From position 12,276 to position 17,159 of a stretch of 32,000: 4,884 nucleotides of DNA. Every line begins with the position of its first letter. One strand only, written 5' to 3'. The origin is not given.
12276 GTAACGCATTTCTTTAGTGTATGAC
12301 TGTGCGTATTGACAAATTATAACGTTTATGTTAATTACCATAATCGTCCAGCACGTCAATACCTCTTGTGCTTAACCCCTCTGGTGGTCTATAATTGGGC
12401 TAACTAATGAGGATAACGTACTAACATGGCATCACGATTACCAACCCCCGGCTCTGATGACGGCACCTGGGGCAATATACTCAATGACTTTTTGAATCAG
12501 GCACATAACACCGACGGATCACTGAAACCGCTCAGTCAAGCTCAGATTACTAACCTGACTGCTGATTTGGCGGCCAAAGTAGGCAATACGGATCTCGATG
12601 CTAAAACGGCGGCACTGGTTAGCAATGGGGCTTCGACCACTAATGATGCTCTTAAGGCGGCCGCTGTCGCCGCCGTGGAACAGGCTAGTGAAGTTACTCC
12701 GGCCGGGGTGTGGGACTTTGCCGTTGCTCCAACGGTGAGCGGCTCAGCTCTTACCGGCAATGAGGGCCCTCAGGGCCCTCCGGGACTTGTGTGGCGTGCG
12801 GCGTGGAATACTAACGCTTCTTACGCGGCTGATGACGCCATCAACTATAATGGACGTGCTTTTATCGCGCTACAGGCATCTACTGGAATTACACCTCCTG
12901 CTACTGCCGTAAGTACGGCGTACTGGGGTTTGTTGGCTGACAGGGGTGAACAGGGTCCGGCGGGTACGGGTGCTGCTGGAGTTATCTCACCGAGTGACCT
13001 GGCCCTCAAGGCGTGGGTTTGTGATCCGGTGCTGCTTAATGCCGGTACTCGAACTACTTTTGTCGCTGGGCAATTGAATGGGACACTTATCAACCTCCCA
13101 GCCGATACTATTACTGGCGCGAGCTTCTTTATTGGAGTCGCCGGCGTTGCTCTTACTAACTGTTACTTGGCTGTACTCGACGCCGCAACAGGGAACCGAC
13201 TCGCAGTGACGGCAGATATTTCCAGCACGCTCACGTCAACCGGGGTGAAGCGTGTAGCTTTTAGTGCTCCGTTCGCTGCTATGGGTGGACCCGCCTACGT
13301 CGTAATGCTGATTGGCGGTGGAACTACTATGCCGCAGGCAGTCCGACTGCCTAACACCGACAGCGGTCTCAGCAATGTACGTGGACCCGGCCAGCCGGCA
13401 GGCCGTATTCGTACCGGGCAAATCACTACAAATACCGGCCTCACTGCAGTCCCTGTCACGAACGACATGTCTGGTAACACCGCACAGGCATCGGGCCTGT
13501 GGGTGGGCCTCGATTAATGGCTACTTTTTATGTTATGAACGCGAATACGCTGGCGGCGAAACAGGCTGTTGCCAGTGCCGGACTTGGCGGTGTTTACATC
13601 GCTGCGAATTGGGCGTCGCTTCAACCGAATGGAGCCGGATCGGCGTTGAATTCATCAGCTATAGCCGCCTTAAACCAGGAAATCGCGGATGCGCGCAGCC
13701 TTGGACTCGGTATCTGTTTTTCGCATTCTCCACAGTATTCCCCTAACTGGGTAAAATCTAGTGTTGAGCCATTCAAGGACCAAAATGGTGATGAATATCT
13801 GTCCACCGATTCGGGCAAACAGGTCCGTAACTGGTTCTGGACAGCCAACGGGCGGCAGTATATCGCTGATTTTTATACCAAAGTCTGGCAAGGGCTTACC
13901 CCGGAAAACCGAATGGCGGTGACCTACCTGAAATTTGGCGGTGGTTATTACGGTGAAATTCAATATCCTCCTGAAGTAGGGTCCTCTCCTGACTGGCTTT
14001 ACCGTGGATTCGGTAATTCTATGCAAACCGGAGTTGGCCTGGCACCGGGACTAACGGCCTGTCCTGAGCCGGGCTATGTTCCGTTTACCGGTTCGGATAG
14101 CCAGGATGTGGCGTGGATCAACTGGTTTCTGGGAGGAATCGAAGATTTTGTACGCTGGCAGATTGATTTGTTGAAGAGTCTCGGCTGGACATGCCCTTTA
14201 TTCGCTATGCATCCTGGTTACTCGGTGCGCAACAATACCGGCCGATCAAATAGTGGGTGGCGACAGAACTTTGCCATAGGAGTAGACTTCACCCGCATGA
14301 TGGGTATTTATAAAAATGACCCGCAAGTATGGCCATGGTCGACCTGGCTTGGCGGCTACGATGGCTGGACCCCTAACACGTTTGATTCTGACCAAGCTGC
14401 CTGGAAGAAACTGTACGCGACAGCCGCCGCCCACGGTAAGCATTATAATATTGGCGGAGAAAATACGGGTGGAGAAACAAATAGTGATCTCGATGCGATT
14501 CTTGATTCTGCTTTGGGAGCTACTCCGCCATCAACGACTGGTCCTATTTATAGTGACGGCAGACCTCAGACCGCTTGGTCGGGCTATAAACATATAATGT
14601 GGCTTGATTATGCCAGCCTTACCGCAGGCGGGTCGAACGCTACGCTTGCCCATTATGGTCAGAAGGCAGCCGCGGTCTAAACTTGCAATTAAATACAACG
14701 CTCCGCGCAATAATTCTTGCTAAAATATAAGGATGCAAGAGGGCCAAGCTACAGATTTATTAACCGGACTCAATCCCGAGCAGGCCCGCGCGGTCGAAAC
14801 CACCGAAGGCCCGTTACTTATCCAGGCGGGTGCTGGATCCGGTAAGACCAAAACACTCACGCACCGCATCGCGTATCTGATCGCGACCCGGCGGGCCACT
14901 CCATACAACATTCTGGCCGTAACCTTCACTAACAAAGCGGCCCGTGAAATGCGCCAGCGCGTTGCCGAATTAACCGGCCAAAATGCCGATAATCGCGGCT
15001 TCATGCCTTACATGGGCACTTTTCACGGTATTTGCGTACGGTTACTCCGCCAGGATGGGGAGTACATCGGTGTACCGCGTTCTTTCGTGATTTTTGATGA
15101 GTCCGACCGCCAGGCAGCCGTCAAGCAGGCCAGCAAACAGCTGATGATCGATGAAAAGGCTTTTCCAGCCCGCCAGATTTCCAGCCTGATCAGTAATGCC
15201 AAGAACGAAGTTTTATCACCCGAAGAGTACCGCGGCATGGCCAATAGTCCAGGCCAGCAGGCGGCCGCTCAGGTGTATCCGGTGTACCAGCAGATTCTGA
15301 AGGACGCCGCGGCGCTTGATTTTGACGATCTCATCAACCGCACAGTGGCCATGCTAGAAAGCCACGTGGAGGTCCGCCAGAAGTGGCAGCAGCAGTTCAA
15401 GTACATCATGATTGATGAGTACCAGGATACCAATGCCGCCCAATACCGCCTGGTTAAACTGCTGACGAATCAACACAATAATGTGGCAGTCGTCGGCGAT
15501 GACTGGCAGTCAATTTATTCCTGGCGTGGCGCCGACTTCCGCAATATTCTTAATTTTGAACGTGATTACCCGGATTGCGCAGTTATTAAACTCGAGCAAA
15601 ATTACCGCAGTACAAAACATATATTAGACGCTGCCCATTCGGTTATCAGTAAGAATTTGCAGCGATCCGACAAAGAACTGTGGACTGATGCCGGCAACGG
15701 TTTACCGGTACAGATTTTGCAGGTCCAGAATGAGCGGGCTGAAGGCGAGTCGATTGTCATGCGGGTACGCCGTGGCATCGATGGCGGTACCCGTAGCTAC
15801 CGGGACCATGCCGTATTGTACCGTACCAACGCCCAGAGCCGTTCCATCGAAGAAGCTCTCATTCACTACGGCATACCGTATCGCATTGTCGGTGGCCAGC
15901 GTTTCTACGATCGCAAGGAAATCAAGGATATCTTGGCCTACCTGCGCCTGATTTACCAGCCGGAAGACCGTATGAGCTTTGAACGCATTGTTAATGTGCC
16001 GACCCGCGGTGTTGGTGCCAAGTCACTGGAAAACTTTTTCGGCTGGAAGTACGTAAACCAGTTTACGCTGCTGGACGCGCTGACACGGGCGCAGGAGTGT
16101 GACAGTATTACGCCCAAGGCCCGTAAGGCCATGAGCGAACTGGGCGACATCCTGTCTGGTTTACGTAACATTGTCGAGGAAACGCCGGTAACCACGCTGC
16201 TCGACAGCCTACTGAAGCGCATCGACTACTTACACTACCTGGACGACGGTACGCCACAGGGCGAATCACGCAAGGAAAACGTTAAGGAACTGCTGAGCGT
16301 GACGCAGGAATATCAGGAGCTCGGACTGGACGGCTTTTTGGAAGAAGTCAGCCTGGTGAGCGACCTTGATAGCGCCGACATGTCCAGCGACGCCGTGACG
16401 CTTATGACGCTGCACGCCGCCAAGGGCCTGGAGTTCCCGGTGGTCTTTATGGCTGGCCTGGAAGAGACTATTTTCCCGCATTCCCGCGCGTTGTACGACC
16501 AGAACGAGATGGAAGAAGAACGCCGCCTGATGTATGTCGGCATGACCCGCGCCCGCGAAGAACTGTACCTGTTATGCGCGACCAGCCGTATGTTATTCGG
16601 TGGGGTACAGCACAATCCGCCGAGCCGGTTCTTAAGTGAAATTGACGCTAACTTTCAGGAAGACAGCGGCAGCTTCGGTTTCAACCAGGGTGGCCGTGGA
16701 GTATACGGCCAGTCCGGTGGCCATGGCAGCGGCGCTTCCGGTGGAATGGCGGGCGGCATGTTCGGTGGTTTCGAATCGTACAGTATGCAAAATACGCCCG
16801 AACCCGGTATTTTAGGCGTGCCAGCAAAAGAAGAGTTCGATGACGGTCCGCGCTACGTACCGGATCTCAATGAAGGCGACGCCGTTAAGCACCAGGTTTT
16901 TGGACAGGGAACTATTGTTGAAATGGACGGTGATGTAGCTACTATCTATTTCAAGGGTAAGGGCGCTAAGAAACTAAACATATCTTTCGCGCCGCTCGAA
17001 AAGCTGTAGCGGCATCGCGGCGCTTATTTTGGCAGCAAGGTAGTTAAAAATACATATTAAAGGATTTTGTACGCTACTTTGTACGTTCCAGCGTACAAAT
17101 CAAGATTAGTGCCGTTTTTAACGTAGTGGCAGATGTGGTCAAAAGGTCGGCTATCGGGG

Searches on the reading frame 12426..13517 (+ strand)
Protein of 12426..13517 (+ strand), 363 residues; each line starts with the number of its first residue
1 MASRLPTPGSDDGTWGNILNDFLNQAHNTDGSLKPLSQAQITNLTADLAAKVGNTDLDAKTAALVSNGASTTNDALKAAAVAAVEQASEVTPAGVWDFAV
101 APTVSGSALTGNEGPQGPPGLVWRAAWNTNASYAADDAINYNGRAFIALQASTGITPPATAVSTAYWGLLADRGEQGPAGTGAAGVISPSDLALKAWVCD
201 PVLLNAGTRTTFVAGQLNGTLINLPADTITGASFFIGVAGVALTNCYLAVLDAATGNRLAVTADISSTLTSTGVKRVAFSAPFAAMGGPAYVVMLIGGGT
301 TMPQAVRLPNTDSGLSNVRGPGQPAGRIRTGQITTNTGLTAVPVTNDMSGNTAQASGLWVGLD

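Call 59: search_protein_families(library=pfam, proteins=[window:12426-13517:+], max_evalue=0.001)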
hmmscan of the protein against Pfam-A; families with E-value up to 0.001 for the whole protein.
window:12426-13517:+ (363 aa): 1 family
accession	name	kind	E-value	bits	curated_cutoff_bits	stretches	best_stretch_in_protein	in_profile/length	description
PF02839.19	CBM_5_12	-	0.00042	20.7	26.2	1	126-154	1-29/44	Carbohydrate-binding module family 5/12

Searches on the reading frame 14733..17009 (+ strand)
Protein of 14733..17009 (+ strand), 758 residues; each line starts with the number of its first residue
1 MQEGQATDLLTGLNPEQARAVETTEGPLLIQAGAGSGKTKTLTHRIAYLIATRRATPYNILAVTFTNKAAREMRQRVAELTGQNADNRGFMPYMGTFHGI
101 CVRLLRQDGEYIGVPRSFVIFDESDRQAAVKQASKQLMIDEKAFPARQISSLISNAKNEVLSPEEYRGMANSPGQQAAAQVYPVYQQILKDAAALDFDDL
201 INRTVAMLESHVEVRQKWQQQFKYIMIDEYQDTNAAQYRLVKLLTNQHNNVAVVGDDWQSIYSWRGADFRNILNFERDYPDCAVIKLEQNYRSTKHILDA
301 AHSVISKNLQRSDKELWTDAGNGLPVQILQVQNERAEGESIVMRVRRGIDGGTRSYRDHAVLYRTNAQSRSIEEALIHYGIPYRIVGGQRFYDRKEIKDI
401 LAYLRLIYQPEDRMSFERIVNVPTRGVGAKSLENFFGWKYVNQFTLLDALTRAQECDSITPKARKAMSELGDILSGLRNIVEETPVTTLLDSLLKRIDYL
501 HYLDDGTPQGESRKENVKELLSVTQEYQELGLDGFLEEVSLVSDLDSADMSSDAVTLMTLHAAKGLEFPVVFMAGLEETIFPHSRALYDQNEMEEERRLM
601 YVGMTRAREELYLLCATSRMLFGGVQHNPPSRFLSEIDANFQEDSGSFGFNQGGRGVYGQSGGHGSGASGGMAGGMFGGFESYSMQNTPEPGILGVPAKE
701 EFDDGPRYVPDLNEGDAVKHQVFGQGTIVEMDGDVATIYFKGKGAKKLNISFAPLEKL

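Call 59: search_protein_families(library=pfam, proteins=[window:14733-17009:+], max_evalue=0.001)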
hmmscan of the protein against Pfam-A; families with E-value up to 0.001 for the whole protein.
window:14733-17009:+ (758 aa): 8 families
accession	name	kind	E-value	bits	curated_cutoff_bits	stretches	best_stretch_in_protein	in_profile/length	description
PF00580.27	UvrD-helicase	-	1.1e-91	307.7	23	1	13-280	1-271/271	UvrD/REP helicase N-terminal domain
PF13361.12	UvrD_C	-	6.4e-74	249.9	25.6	1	285-615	1-347/350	UvrD-like helicase C-terminal domain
PF13245.12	AAA_19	-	8.5e-24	84.7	25.1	1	17-263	1-132/134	AAA domain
PF13538.12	UvrD_C_2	-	2e-11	44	27.4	1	555-614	2-52/52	UvrD-like helicase C-terminal domain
PF13604.12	AAA_30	-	1.3e-10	41.8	27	1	13-78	2-67/191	AAA domain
PF01443.25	Viral_helicase1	-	5.9e-10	39.8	21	0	491-614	116-227/228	Viral superfamily 1 RNA helicase core domain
PF21196.3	PcrA_UvrD_tudor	-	2.6e-08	34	23.9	1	715-757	2-48/48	PcrA/UvrD tudor domain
PF13086.12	AAA_11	-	7.1e-05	23.1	27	1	13-118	2-94/257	AAA domain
